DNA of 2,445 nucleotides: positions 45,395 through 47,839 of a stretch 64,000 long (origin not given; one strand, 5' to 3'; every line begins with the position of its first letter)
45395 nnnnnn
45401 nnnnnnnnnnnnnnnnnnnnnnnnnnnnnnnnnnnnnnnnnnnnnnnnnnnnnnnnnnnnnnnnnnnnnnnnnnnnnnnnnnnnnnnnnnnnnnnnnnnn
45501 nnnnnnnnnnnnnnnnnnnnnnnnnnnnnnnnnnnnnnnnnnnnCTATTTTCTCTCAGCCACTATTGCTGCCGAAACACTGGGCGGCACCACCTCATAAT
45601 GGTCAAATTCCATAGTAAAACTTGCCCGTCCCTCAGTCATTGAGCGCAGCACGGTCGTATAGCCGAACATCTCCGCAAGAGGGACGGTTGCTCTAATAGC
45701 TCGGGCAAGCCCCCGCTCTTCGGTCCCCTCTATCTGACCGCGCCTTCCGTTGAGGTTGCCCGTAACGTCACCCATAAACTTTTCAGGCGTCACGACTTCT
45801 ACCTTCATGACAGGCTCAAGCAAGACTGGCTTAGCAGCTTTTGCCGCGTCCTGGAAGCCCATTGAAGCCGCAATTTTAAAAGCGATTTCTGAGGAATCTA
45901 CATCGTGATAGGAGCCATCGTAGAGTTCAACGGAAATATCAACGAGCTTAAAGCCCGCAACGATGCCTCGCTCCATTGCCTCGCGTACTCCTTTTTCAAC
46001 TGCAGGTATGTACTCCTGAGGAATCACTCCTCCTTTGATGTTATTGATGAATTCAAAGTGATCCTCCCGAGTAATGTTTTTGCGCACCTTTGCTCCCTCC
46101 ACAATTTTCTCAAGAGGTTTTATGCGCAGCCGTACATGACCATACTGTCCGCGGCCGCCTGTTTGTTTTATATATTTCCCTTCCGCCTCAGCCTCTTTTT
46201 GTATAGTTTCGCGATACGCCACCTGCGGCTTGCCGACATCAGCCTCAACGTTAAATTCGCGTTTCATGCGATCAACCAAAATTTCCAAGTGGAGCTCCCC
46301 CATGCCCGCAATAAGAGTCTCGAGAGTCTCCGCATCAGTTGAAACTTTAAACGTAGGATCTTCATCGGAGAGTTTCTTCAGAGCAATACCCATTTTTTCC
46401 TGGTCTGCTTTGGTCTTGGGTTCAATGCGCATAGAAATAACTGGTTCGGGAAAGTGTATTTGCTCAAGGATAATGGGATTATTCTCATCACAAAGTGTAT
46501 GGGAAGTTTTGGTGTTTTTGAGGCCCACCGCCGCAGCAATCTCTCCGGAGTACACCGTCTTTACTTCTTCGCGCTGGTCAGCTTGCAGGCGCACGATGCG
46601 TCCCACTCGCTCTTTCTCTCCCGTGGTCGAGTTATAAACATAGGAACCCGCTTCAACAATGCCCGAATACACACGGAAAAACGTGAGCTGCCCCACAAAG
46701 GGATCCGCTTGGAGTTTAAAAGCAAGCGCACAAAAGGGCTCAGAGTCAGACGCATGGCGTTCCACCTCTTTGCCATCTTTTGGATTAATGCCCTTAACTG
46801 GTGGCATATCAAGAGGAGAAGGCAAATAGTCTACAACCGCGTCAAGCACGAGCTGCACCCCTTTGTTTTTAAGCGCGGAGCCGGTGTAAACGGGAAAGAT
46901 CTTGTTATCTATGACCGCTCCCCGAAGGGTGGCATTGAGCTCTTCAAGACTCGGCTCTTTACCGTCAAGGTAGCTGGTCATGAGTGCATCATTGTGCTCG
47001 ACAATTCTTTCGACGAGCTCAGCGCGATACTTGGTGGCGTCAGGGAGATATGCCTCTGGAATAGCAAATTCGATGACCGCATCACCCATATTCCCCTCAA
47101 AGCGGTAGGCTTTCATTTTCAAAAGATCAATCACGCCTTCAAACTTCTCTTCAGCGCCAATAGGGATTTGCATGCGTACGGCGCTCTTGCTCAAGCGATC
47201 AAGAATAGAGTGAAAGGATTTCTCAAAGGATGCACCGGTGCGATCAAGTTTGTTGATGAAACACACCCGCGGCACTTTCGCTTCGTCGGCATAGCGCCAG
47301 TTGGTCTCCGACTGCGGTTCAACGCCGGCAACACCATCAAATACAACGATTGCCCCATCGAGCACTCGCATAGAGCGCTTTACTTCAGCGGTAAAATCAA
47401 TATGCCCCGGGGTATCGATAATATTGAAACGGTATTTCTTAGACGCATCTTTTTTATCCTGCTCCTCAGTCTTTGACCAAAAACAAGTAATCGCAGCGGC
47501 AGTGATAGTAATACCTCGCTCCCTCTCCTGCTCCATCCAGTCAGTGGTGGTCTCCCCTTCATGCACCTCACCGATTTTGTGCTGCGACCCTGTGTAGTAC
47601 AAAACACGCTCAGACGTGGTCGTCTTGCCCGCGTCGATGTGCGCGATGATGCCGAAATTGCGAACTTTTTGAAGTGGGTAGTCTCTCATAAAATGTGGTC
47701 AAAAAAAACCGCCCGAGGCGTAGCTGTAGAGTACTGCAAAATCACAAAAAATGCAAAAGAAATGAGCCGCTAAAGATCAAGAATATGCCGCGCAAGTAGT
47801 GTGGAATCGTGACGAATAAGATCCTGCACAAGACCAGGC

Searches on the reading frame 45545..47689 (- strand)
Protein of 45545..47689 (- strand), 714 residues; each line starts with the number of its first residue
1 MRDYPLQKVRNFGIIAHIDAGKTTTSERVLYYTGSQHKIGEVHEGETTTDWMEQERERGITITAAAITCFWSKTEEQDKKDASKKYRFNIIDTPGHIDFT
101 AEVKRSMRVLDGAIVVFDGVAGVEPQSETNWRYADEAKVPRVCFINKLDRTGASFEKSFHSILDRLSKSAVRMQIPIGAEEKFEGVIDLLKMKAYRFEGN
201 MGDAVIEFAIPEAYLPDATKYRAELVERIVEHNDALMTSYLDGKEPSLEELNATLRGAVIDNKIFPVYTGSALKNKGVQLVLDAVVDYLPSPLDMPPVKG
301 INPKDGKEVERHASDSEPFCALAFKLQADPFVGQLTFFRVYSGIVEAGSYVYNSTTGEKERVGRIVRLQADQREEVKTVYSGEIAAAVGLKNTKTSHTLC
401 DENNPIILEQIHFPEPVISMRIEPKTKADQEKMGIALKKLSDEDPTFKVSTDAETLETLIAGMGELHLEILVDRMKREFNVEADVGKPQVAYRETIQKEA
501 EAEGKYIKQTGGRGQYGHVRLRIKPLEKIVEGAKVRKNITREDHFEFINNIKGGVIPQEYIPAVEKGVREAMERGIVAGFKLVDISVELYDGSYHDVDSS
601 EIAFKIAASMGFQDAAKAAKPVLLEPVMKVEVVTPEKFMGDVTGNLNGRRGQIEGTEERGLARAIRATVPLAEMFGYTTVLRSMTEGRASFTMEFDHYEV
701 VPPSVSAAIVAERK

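Call 65: find_encoding_contigs(protein=window:45545-47689:-, flank=10000, max_places=1)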
Protein window:45545-47689:- (714 aa): 4 contigs read that carry it; 1 place shown.
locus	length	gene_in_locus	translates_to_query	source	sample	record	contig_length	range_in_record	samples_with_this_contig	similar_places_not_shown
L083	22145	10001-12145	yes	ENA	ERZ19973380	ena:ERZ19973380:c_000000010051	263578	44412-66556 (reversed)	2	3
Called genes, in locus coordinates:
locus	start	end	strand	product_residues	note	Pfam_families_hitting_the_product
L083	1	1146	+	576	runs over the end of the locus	PF05157:MshEN, PF00437:T2SSE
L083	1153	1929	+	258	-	PF00121:TIM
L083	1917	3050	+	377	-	PF00162:PGK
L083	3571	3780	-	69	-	PF01230:HIT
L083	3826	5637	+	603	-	PF01368:DHH, PF02272:DHHA1, PF17768:RecJ_OB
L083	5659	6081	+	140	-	PF00075:RNase_H, PF13456:RVT_3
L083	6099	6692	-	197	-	PF02777:Sod_Fe_C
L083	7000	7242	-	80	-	PF00830:Ribosomal_L28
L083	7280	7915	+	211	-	PF02163:Peptidase_M50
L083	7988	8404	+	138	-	PF00164:Ribosom_S12_S23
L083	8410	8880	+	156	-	PF00177:Ribosomal_S7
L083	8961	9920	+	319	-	PF01933:CofD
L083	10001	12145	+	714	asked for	PF00009:GTP_EFTU, PF03144:GTP_EFTU_D2, PF22042:EF-G_D2, PF14492:EFG_III, PF16658:RF3_C (weak), PF03764:EFG_IV, PF00679:EFG_C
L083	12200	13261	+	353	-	-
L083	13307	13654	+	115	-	-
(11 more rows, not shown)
